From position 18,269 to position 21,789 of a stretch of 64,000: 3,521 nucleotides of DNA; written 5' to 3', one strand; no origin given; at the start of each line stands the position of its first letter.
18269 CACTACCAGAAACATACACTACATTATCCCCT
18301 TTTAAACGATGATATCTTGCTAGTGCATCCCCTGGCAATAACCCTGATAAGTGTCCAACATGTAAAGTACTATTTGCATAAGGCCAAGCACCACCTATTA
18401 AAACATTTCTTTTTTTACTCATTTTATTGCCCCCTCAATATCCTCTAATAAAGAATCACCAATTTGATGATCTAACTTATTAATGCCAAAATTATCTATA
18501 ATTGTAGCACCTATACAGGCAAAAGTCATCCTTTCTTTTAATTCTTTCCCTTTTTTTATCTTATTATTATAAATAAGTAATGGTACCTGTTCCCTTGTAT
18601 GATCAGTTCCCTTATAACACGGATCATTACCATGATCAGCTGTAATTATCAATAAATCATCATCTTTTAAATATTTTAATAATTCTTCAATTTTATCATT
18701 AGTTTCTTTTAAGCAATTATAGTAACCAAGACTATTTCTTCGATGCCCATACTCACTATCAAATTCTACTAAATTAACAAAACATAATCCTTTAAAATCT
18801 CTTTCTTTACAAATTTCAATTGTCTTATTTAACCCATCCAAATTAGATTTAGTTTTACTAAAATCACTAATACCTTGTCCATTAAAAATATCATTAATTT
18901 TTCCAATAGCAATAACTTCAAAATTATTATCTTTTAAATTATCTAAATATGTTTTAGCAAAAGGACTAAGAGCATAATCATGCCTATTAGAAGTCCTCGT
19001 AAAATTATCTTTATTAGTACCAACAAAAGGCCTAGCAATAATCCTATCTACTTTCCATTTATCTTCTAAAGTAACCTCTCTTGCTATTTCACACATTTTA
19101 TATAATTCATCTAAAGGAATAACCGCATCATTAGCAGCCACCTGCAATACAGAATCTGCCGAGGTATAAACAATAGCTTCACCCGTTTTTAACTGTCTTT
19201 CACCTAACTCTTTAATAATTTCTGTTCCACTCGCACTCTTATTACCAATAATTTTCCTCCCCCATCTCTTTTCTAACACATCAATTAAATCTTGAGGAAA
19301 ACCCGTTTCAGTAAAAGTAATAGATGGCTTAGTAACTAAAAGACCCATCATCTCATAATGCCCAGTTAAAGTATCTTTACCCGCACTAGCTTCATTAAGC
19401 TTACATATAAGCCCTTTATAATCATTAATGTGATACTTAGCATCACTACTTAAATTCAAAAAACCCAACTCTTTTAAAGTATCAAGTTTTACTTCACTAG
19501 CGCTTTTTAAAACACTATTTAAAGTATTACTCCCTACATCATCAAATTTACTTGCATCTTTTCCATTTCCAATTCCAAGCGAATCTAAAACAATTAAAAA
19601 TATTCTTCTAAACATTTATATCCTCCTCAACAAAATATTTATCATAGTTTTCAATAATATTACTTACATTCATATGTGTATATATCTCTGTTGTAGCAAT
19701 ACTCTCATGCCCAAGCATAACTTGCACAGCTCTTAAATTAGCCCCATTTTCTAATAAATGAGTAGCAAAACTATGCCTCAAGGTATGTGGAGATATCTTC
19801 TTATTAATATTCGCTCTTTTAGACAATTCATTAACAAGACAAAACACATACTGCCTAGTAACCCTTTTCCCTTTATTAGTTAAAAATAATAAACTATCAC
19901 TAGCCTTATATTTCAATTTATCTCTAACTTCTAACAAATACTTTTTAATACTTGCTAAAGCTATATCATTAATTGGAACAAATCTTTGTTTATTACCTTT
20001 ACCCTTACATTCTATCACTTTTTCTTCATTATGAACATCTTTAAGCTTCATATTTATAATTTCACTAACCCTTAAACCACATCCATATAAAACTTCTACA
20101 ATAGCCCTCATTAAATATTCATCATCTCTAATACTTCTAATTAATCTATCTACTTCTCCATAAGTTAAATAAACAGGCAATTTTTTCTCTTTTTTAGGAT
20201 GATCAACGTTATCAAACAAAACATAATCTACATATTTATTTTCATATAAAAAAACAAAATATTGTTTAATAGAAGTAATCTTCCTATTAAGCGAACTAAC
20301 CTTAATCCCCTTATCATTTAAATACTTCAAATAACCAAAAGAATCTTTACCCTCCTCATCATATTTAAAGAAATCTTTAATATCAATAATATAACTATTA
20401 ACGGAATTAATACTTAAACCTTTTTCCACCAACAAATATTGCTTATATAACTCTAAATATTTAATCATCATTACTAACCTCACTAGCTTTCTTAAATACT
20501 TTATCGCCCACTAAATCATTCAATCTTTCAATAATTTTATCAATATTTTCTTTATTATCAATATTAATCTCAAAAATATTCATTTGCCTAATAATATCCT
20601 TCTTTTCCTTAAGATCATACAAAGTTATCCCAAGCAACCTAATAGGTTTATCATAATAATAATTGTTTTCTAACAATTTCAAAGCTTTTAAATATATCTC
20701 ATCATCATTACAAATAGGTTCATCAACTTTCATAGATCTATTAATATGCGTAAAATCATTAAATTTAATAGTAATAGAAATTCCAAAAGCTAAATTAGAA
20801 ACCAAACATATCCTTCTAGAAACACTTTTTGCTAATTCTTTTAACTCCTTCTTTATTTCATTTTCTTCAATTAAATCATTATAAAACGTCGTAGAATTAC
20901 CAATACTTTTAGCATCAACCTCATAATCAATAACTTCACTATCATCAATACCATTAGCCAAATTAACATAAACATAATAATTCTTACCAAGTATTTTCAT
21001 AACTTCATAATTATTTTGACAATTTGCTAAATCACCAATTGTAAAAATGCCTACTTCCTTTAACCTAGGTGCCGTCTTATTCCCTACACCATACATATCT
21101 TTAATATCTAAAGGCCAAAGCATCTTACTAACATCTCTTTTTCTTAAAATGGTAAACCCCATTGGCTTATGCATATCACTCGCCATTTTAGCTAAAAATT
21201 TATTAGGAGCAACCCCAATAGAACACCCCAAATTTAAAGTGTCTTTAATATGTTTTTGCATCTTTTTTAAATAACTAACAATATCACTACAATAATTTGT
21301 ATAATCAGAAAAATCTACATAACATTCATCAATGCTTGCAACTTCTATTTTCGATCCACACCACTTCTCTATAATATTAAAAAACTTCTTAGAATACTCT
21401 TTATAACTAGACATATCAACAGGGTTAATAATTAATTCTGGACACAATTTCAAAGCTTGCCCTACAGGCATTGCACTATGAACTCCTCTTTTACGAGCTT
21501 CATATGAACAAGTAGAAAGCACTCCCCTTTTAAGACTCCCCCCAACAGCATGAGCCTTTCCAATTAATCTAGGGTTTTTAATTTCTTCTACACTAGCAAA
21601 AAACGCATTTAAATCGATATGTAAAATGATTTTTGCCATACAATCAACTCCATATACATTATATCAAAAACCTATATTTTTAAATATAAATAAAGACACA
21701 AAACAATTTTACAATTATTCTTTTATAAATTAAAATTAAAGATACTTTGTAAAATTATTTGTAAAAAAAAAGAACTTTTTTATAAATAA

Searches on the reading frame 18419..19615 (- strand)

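Call 52: search_protein_families(library=pfam, proteins=[window:18419-19615:-], max_evalue=0.00001)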
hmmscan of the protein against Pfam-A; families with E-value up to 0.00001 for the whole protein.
window:18419-19615:- (398 aa): 2 families
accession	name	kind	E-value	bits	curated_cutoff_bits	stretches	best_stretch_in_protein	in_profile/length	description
PF01676.23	Metalloenzyme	-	5.5e-44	151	24.3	1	4-380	2-252/252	Metalloenzyme superfamily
PF00884.28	Sulfatase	-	2.7e-07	30.6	25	1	274-378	200-301/301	Sulfatase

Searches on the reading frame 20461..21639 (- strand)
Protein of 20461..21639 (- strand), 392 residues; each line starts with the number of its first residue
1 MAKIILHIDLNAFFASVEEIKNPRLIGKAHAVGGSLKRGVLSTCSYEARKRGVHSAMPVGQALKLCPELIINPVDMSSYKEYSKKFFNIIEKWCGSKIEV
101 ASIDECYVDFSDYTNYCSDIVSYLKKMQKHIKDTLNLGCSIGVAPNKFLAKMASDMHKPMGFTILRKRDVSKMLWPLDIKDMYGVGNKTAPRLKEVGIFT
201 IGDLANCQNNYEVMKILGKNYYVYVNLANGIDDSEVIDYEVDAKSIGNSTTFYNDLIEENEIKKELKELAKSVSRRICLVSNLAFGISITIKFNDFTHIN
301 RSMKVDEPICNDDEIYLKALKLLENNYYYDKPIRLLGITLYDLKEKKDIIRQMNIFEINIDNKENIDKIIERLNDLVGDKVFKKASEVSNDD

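Call 52: search_protein_families(library=pfam, proteins=[window:20461-21639:-], max_evalue=0.00001)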
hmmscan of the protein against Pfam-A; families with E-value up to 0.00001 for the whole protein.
window:20461-21639:- (392 aa): 3 families
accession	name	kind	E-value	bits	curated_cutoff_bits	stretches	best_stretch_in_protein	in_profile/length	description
PF00817.25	IMS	-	1.5e-50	171.4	23.2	1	8-155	1-148/148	impB/mucB/samB family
PF11799.13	IMS_C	-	5e-22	78.8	20.7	1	244-353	2-107/109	impB/mucB/samB family C-terminal domain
PF11798.14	IMS_HHH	-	2e-07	31.3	24.4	1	169-198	3-32/32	IMS family HHH motif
